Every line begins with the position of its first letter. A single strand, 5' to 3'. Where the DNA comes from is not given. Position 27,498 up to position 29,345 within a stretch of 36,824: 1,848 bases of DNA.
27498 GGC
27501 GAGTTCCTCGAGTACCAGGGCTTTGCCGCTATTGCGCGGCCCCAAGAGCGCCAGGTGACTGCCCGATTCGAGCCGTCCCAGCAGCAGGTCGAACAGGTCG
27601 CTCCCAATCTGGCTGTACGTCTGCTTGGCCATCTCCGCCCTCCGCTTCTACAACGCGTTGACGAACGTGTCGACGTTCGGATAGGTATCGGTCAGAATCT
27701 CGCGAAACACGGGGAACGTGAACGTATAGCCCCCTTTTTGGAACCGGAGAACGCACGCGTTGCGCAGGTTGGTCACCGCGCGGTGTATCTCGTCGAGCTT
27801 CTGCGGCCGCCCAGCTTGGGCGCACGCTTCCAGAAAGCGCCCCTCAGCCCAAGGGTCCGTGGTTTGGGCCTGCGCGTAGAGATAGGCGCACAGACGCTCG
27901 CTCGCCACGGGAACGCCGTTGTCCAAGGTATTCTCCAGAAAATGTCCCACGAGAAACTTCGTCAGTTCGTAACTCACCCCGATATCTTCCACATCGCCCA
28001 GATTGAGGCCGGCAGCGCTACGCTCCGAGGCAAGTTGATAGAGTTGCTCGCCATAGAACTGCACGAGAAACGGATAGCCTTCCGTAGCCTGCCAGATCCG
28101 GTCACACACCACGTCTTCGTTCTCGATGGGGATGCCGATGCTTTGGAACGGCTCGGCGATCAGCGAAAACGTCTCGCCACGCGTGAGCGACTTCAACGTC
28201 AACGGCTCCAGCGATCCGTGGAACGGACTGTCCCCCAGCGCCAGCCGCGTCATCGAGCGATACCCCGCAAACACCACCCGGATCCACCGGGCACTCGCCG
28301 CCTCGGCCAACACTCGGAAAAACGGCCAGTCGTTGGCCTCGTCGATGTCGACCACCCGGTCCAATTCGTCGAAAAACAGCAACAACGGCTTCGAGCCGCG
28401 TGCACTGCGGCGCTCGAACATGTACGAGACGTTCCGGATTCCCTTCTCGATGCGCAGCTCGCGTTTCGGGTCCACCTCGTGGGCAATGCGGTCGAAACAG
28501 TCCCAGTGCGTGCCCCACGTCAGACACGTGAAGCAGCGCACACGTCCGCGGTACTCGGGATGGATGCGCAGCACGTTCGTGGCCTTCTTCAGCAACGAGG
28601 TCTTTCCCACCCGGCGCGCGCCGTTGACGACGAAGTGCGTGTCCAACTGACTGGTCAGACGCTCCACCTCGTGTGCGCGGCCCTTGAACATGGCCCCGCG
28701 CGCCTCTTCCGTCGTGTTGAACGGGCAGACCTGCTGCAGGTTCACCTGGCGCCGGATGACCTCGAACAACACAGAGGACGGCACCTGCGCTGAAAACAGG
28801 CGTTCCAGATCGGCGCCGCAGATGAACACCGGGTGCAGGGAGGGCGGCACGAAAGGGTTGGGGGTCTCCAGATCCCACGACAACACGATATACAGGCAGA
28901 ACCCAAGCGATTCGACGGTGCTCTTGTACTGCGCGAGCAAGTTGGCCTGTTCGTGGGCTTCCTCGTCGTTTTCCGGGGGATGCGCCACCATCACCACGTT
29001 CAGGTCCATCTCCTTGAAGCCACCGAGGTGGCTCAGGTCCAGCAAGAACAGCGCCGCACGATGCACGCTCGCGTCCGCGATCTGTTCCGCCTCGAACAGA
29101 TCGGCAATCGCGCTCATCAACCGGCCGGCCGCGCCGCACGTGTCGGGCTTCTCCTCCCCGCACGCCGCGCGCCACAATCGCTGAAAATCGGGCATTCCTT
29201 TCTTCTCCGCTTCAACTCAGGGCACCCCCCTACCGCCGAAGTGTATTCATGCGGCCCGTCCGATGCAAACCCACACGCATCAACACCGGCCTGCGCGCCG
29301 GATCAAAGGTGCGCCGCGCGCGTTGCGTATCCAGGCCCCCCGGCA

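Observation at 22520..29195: Translationally coupled four-gene module: STAND-like ATPase, ATPase-GAF-PAS-GAF-histidine kinase, receiver without DNA-binding output, orphan 215-aa protein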

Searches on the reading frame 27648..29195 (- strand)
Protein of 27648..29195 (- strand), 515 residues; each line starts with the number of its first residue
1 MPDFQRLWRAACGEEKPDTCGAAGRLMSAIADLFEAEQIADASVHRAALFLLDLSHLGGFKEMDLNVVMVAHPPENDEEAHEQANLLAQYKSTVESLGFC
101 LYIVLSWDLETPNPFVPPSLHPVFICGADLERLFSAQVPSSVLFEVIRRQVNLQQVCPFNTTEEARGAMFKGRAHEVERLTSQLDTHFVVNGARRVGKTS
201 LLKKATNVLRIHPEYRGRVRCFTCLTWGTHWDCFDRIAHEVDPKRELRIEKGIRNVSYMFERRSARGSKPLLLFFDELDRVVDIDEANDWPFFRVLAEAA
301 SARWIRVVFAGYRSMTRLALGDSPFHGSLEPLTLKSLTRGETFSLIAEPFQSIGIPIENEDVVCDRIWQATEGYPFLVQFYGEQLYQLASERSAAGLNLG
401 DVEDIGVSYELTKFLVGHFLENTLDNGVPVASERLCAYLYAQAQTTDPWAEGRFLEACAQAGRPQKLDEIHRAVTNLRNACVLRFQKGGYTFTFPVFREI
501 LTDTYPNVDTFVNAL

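Call 3: search_protein_families(library=pfam, proteins=[window:27648-29195:-], max_evalue=0.1)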
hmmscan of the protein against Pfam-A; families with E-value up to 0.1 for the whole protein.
window:27648-29195:- (515 aa): 5 families
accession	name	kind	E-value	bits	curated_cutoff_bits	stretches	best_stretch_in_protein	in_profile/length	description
PF20703.3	nSTAND1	-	2.2e-09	37.9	27.1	1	164-388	10-239/379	Novel STAND NTPase 1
PF01637.24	ATPase_2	-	7.1e-06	26.4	33.2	1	179-376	10-220/225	ATPase domain predominantly from Archaea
PF13191.12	AAA_16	-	4.3e-05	24.5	32.6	1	170-287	2-147/167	AAA ATPase domain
PF13173.12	AAA_14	-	0.00075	19.9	27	1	188-285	5-78/129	AAA domain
PF13401.12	AAA_22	-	0.0015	19.3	27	1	186-313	6-124/130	AAA domain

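Call 4: search_protein_families(library=ncbifam, proteins=[window:27648-29195:-], max_evalue=0.1)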
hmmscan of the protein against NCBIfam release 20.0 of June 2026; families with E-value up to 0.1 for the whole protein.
window:27648-29195:- (515 aa): 0 families

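Call 5: search_protein_families(library=padloc, proteins=[window:27648-29195:-], max_evalue=0.1)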
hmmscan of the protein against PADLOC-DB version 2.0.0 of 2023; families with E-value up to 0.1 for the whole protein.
window:27648-29195:- (515 aa): 4 families
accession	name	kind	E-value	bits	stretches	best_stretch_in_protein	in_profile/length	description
PDLC04140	mad8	-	0.0075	13.8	0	185-205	27-47/314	mads_8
PDLC04789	PDC-S01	-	0.033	11.2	1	186-207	18-39/375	-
PDLC04985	PDC-S27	-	0.033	11.1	1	170-207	6-47/484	-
PDLC02780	SspC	-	0.062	9.2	1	259-311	152-206/1045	SspC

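Call 13: find_encoding_contigs(protein=window:27648-29195:-, flank=10000, max_places=6)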
Protein window:27648-29195:- (515 aa): 2 contigs read that carry it; 2 places shown.
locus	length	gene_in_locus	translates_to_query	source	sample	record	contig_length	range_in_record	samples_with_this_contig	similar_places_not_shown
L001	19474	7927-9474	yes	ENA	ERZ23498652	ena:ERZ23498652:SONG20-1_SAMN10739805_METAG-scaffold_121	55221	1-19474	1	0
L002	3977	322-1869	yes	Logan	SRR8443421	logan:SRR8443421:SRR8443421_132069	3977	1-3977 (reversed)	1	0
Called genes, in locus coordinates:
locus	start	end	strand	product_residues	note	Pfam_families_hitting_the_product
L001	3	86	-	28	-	?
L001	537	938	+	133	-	-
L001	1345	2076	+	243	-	-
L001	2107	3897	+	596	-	PF12708:Pect-lyase_RHGA_epim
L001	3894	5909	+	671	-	PF12831:FAD_oxidored, PF25275:Golvesin_C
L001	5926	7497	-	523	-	PF00884:Sulfatase, PF01663:Phosphodiest, PF02995:DUF229 (faint), PF16347:SGSH_C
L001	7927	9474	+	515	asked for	PF20703:nSTAND1, PF01637:ATPase_2 (faint)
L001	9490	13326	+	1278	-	PF01590:GAF, PF13185:GAF_2, PF13492:GAF_3 (weak), PF02518:HATPase_c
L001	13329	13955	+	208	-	PF00072:Response_reg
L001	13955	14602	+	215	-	-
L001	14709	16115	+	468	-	PF00884:Sulfatase, PF01663:Phosphodiest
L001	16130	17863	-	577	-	-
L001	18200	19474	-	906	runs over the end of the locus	PF09586:YfhO (faint)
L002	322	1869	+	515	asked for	PF20703:nSTAND1, PF01637:ATPase_2 (faint)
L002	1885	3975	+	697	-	?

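Call 14: find_homologous_proteins(query=window:27648-29195:-, max_evalue=0.001)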
Query window:27648-29195:- (515 aa): 25 proteins with E <= 0.001 among 8000 candidates.
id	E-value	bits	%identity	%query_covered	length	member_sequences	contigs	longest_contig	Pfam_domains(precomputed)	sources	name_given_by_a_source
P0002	0.0e+0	1196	100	100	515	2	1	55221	PF20703.4,PF01637.25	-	-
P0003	1.2e-193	663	57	100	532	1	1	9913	PF20703.4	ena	-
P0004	3.5e-190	651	56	100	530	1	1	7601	PF20703.4,PF13191.13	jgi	jgi:hypothetical protein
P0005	4.7e-182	625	55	99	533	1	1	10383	PF13401.13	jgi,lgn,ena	-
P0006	1.9e-181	623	54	100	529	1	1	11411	PF13401.13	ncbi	-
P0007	1.0e-180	620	54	100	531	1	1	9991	PF13401.13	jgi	jgi:hypothetical protein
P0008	3.2e-170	585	52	100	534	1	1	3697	PF13401.13,PF20703.4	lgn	-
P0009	5.0e-161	555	51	100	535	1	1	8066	PF13401.13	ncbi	-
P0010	1.5e-159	550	50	100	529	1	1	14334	-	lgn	-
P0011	2.5e-156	540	49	100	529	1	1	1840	PF13173.13,PF13401.13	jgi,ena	-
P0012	1.7e-155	537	49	99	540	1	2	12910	PF13401.13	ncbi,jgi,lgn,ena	-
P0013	2.2e-155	537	48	99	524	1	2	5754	PF13401.13,PF20703.4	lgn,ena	-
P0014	2.8e-154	533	49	99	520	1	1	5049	-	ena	-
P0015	7.8e-154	531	49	100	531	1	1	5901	-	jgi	jgi:hypothetical protein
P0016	9.1e-154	531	46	79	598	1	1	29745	PF13401.13,PF01637.25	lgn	-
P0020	4.2e-141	489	47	99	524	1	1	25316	PF20703.4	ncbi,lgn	-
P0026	1.0e-84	303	34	100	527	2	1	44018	-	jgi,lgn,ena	-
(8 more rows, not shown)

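Call 15: find_encoding_contigs(protein=P0026, flank=10000, max_places=2)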
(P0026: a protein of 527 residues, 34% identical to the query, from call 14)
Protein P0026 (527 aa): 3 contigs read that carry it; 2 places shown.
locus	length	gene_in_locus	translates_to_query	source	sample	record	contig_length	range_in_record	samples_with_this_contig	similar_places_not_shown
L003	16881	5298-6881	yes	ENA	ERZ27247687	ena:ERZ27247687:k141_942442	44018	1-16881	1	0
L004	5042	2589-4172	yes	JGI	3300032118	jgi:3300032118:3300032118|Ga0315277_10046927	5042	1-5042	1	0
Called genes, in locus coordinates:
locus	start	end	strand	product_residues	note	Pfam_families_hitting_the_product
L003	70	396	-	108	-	PF16256:DUF4911 (weak)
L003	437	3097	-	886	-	PF04932:Wzy_C, PF13431:TPR_17 (faint), PF13181:TPR_8 (faint), PF13414:TPR_11 (faint), PF14559:TPR_19 (faint)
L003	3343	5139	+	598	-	PF22645:GKRP_SIS_N, PF22198:GKRP_SIS_2, PF20741:GKRP-like_C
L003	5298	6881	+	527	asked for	-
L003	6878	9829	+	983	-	PF02518:HATPase_c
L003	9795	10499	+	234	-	-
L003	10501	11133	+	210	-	-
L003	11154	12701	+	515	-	PF02446:Glyco_hydro_77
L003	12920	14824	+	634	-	PF10114:PocR (weak), PF02518:HATPase_c (weak)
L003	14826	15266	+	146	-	PF00072:Response_reg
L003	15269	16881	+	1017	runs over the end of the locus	-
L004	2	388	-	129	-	?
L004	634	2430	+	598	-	PF22645:GKRP_SIS_N, PF22198:GKRP_SIS_2, PF20741:GKRP-like_C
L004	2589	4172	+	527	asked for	-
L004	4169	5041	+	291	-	?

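Call 16: find_encoding_contigs(protein=P0016, flank=10000, max_places=2)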
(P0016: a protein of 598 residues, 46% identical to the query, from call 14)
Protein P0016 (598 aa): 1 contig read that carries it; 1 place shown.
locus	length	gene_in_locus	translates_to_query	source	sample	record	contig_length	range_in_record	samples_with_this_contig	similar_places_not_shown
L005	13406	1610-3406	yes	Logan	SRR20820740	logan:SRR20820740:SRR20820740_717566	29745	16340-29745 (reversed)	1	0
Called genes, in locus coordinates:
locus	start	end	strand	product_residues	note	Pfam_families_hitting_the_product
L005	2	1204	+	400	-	?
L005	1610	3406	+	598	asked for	PF13401:AAA_22 (faint), PF01637:ATPase_2 (faint)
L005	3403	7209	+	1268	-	PF13492:GAF_3 (faint), PF01590:GAF (weak), PF13185:GAF_2 (weak), PF02518:HATPase_c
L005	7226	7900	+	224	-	-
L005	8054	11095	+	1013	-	PF22735:NNH3, PF24883:NPHP3_N (faint), PF13401:AAA_22 (faint), PF05729:NACHT (weak)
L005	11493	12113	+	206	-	PF00589:Phage_integrase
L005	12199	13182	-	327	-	PF04055:Radical_SAM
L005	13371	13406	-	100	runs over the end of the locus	-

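Call 17: find_encoding_contigs(protein=P0020, flank=10000, max_places=2)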
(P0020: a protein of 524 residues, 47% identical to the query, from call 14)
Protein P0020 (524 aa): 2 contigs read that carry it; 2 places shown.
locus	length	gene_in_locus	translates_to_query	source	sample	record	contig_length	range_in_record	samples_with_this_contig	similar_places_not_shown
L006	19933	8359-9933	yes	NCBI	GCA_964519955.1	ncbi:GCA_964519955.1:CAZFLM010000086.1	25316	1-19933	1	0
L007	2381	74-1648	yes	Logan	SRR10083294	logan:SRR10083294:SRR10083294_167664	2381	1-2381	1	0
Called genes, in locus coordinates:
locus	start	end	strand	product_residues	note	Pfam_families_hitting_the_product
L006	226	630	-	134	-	PF00075:RNase_H, PF13456:RVT_3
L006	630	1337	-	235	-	PF24481:CT398_CC, PF02591:Zn_ribbon_9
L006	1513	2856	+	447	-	PF00278:Orn_DAP_Arg_deC, PF02784:Orn_Arg_deC_N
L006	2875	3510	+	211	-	PF02163:Peptidase_M50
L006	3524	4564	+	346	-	PF00579:tRNA-synt_1b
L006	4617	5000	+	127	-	PF05635:23S_rRNA_IVP, PF22296:bAvd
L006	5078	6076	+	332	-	PF00180:Iso_dh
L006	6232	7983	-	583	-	PF13432:TPR_16 (faint), PF13431:TPR_17 (faint), PF14559:TPR_19 (faint)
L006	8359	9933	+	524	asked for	PF20703:nSTAND1 (weak)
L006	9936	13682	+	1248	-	PF01590:GAF, PF13185:GAF_2, PF13492:GAF_3 (weak), PF13581:HATPase_c_2 (faint), PF02518:HATPase_c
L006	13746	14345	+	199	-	PF00072:Response_reg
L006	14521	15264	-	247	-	PF11209:LmeA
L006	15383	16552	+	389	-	PF00535:Glycos_transf_2, PF26629:GT2_TM_C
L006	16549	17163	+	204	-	PF13489:Methyltransf_23, PF05148:Methyltransf_8, PF07021:MetW (weak), PF08241:Methyltransf_11, PF08242:Methyltransf_12 (faint), PF13649:Methyltransf_25 (weak)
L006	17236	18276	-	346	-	PF01266:DAO (faint), PF03486:HI0933_like (faint), PF07992:Pyr_redox_2, PF13738:Pyr_redox_3, PF00070:Pyr_redox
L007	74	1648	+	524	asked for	PF20703:nSTAND1 (weak)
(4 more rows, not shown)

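Call 23: search_solved_structures(query=A1, max_evalue=1)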
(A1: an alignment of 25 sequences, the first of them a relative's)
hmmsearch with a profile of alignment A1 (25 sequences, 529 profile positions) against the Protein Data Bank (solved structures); distinct sequences matched with E-value up to 1: 18.
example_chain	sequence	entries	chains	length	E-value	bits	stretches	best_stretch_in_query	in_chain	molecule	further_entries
2fna_A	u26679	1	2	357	7.5e-08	34.6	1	158-378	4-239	Conserved hypothetical protein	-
7jgr_G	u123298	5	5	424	3.8e-06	29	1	168-287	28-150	Cell division control protein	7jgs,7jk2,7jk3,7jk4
8s0e_G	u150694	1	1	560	0.00019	23.4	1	183-280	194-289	Cell division control protein 6 homolog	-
8rwv_F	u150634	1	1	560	0.00019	23.4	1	183-280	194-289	Cell division control protein 6 homolog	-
5v8f_A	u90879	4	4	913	0.00043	22.2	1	179-294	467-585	Origin recognition complex subunit 1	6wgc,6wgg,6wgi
5zr1_A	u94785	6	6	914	0.00043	22.2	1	179-294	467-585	Origin recognition complex subunit 1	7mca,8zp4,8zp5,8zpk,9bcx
7tjf_A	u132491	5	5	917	0.00043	22.2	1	179-294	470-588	Origin recognition complex subunit 1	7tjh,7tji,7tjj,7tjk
6rqc_A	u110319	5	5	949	0.00046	22.1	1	179-294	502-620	Origin recognition complex subunit 1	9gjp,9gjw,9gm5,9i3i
6mfv_A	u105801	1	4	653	0.049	15.4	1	157-205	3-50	tetratricopeptide repeat sensor PH0952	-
9lgo_F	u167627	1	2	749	0.27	13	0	247-281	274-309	ATPase family gene 2 protein homolog B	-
8rhn_O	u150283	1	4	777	0.3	12.9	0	247-281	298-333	ATPase family gene 2 protein homolog B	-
8c0v_A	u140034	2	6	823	0.46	12.3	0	248-280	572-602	Peroxisomal ATPase PEX1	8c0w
4lgm_A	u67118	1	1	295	0.62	11.8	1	249-281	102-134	Vps4 AAA ATPase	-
5mrc_WW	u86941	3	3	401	0.72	11.6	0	176-207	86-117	mS29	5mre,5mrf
8ux4_AI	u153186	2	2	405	0.72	11.6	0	176-207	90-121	Small ribosomal subunit protein mS29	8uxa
2qen_A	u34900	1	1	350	0.74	11.6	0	165-202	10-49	WALKER-TYPE ATPASE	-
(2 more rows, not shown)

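Call 25: find_related_loci(query=A1, collection=genome_contigs, flank=10000)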
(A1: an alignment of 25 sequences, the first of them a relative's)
Query A1 (515 aa) in genome_contigs; peptide patterns used: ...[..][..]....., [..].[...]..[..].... (x = any residue, [..] = any of these).
599 stretches matched a pattern (row limit reached: there are more); 65 encode a relative of the query (tblastn E <= 1e-3); 65 distinct loci.
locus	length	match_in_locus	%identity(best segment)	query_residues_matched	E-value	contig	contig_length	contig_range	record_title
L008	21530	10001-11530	41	4-509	7e-126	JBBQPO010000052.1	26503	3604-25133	MAG: Chthonomonadales bacterium isolate Co_metawrap_1510 Cmw_1510_k141_2555794_length_26503_cov_9.0000, whole genome sho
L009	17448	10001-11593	40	4-515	2e-118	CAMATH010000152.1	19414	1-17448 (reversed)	MAG: Planctomicrobium piriforme isolate LH-05nov19-129 genome assembly, contig: LH-05nov19-C6004, whole genome shotgun s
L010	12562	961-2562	39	4-515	8e-117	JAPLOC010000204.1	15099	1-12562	MAG: Planctomycetota bacterium isolate LacPavin_0419_WC53_MAG_60_6 LacPavin_0419_WC53_scaffold_99886, whole genome shotg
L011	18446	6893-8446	46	4-515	2e-153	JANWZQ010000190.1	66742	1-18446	MAG: Chthonomonadaceae bacterium isolate SKYG99 k141_548318, whole genome shotgun sequence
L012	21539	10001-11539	35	1-507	5e-96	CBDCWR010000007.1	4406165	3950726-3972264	MAG: Candidatus Multivoraceae bacterium isolate 652d70b7-ea99-405b-b753-5a6e501b7d32 genome assembly, contig: contig_7,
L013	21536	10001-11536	47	4-515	4e-157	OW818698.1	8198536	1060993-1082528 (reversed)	metagenome genome assembly, chromosome: 1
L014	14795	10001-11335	24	56-501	1e-28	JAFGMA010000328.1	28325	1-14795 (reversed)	MAG: candidate division KSB1 bacterium isolate Zod_Metabat.436 k87_10992547, whole genome shotgun sequence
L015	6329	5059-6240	29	118-515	1e-27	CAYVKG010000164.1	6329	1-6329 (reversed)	MAG TPA_asm: uncultured Tepidisphaeraceae bacterium isolate SRP278314_co1_2 genome assembly, contig: NODE_15635_length_6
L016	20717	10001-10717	23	153-389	5e-13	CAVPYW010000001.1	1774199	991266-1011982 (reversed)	MAG: uncultured Chitinophagaceae bacterium isolate MFD01916.bin.1.71 genome assembly, contig: contig_1623, whole genome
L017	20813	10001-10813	24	128-379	7e-12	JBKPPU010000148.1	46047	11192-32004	MAG: Acidobacteriota bacterium isolate GS_EKS_MAG_00094 GS_EKS_000000933802, whole genome shotgun sequence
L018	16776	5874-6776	25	124-405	4e-11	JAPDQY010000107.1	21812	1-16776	MAG: Candidatus Coneutiohabitans thermophilus isolate ZMQR_201803_bins_22 ZMQR_201803_bins_22_scaffold_107, whole genome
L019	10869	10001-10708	27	187-397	1e-8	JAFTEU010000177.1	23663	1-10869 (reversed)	MAG: Muribaculaceae bacterium isolate RGIG3753 Roe_deer_Abomasum-1__c300447, whole genome shotgun sequence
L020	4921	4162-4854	26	187-394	2e-8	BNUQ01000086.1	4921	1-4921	Planctomycetales bacterium MS499-59 DNA, sequence086, whole genome shotgun sequence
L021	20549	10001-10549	27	129-312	4e-8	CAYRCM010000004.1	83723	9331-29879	MAG TPA_asm: uncultured Myxococcales bacterium isolate binchicken_co66_105 genome assembly, contig: NODE_545_length_8372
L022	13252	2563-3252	28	172-378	4e-8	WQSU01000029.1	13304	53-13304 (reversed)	MAG: Lentimicrobiaceae bacterium isolate Co191P3bin3 JGI24695J34938_10002669, whole genome shotgun sequence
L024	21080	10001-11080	26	119-493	2e-22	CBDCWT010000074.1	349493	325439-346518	MAG: Pirellulaceae bacterium isolate 484d33e6-743c-4544-9e23-d9dd82aab886 genome assembly, contig: contig_74, whole geno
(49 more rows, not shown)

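Call 29: find_related_loci(query=A1, collection=metagenome_contigs, flank=10000)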
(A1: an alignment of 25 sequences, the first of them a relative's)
Query A1 (515 aa) in metagenome_contigs; peptide patterns used: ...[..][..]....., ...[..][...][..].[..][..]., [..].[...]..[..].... (x = any residue, [..] = any of these).
600 stretches matched a pattern (row limit reached: there are more); 99 encode a relative of the query (tblastn E <= 1e-3); the best 80 are kept; 80 distinct loci.
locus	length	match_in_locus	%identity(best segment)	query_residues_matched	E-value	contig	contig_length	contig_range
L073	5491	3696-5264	55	4-515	0e+0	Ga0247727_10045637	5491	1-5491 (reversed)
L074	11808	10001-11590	49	4-515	8e-163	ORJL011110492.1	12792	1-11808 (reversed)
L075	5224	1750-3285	48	3-515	2e-159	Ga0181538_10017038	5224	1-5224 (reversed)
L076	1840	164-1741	49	1-514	4e-169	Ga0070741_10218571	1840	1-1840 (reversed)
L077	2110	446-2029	48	1-515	1e-165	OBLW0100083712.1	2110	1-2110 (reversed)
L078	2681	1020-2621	48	1-515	2e-162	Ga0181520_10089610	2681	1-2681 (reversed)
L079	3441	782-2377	41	4-514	1e-126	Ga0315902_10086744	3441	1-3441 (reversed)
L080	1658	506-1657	51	1-367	5e-132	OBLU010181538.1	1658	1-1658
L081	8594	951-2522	42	4-505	2e-121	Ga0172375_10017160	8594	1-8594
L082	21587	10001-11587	38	4-512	2e-110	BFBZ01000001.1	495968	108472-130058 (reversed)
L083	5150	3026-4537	37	2-509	4e-105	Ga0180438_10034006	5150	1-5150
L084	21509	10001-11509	37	2-509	6e-103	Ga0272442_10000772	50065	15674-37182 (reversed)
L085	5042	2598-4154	34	3-515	1e-92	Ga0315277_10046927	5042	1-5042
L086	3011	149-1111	42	216-515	1e-76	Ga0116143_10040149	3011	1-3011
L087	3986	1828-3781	26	120-501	3e-27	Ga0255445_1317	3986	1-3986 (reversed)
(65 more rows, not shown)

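Call 32: predict_structure(alignment_id=A1)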
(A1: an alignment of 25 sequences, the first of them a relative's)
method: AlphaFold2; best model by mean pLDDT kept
length: 515 residues; sequences in the alignment: 25
mean_pLDDT: 86.5   pTM: 0.75
mean pLDDT of the five models: 86.5, 86.5, 86.1, 84.9, 84.0
residues with pLDDT >= 90: 240; 70-90: 242; 50-70: 32; < 50: 1
segments of 3 or more residues with pLDDT < 50: none
pLDDT, mean of each block of 10 residues (from residue 1): 87 92 93 84 89 72 82 91 89 80 90 83 91 87 83 69 55 85 93 79 87 86 89 90 67 84 92 94 92 95 96 85 89 87 86 83 94 88 88 83 91 90 86 93 89 94 92 90 91 88 83 81
secondary structure, 60 per line:
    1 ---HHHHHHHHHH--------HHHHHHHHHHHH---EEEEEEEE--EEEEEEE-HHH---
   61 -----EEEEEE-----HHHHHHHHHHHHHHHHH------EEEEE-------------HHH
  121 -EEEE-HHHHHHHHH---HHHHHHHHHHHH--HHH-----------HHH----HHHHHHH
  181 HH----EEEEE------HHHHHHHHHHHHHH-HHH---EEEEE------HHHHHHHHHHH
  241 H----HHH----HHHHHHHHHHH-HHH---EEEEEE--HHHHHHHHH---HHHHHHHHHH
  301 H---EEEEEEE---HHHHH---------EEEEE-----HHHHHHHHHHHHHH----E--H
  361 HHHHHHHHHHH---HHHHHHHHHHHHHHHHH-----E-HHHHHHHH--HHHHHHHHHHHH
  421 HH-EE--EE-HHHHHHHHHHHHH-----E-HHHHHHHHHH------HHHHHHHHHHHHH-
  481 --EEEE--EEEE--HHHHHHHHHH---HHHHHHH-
elements in order: H4-13 H22-33 E37-44 E47-53 E66-71 H77-93 E100-104 E122-125 H127-135 H139-150 H174-182 E187-191 H198-211 E219-223 H230-241 H253-263 E271-276 H279-287 H291-301 E305-311 H315-319 E329-333 H339-352 H360-371 H375-391 H399-406 H409-422 H431-443 H451-460 H467-479 E483-486 E489-492 H495-504 H508-514
